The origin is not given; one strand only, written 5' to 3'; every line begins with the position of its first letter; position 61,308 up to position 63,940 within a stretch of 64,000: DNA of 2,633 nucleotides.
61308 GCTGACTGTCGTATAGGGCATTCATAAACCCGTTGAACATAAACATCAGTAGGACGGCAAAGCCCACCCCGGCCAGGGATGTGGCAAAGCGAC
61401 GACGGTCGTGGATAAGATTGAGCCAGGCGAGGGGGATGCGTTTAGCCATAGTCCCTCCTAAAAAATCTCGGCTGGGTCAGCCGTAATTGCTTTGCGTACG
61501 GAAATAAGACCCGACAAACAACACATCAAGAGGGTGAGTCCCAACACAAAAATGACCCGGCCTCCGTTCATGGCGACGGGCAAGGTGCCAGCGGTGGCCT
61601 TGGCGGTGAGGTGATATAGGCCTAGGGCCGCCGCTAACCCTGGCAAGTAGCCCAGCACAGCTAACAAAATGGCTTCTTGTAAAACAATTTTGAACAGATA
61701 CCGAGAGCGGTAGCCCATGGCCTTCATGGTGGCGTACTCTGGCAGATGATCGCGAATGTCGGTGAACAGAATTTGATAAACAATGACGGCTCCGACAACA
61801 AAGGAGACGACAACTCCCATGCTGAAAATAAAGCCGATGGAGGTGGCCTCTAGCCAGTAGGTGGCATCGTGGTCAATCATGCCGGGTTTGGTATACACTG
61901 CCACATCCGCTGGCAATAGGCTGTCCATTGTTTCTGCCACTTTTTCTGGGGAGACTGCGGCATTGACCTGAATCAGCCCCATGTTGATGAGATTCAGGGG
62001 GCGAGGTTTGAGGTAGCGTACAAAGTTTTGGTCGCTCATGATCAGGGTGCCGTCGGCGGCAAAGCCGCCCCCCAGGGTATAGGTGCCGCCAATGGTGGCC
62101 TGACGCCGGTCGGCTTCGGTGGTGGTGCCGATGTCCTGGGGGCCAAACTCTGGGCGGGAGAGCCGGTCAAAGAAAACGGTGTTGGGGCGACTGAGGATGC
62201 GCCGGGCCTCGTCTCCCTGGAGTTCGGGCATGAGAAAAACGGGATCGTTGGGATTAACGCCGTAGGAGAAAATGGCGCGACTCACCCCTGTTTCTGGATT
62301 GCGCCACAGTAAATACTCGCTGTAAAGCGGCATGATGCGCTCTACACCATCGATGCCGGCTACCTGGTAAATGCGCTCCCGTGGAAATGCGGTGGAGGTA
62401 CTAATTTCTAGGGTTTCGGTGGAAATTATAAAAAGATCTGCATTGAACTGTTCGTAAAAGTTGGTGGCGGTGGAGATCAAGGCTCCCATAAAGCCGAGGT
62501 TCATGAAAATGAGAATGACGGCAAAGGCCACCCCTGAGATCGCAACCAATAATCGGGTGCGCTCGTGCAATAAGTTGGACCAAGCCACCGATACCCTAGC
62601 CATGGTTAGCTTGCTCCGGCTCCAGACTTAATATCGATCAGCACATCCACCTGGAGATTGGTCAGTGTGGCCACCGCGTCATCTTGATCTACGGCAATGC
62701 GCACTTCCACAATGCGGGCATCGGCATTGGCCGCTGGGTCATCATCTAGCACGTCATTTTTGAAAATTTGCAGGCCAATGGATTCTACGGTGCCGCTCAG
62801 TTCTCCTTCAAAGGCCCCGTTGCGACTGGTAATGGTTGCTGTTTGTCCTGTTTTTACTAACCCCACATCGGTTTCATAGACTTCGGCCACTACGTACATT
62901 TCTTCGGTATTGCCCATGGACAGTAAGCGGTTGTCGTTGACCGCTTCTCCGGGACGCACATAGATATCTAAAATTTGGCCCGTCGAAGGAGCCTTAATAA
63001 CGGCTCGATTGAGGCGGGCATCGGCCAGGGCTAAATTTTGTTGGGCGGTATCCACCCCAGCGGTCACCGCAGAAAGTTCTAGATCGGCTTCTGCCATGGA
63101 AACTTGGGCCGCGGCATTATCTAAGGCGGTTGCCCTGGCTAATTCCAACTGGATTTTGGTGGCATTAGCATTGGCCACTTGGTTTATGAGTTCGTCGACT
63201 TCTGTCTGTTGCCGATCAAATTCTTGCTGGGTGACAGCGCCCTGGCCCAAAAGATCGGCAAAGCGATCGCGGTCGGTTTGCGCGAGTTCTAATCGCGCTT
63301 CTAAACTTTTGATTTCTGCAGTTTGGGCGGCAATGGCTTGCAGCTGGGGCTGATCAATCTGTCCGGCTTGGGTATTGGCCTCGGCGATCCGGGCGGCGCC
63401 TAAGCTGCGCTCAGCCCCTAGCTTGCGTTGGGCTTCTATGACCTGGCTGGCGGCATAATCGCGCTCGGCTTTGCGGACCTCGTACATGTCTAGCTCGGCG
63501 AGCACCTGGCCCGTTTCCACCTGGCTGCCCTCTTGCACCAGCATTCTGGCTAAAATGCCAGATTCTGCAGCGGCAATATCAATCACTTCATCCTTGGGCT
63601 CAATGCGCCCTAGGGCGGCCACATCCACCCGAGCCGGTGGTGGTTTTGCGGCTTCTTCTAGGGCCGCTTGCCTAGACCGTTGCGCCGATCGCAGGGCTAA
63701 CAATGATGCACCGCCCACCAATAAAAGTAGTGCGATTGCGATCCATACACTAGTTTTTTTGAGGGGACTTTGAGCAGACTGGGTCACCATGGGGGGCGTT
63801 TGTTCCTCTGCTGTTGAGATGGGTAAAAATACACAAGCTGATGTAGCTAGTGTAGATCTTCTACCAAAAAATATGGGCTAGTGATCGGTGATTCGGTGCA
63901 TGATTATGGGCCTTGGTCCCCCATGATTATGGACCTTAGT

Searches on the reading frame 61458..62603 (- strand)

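Call 22: search_protein_families(library=pfam, proteins=[window:61458-62603:-], max_evalue=0.00001)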
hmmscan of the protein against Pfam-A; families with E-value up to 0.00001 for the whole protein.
window:61458-62603:- (381 aa): 2 families
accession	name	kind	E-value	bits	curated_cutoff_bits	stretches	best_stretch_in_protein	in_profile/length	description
PF02687.27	FtsX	-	9.6e-15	55.1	25.5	1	264-377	4-120/120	FtsX-like permease C-terminal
PF12704.14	MacB_PCD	-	1.1e-07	32.8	27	1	19-227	2-205/207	MacB-like periplasmic core domain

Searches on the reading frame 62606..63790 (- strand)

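Call 22: search_protein_families(library=pfam, proteins=[window:62606-63790:-], max_evalue=0.00001)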
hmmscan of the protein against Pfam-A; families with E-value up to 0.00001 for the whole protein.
window:62606-63790:- (394 aa): 4 families
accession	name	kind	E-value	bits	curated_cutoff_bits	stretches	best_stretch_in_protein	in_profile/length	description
PF16576.10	HlyD_D23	-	1.4e-14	54.3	30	1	201-370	47-204/214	Barrel-sandwich domain of CusB or HlyD membrane-fusion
PF13437.12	HlyD_3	-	1.5e-12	48.7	22.2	1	264-370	1-96/106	HlyD family secretion protein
PF13533.13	Biotin_lipoyl_2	-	4.3e-06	26.9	29.8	0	77-101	8-32/32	Biotin-lipoyl like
PF00364.28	Biotin_lipoyl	-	5e-06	26.7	22.1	0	70-100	43-73/73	Biotin-requiring enzyme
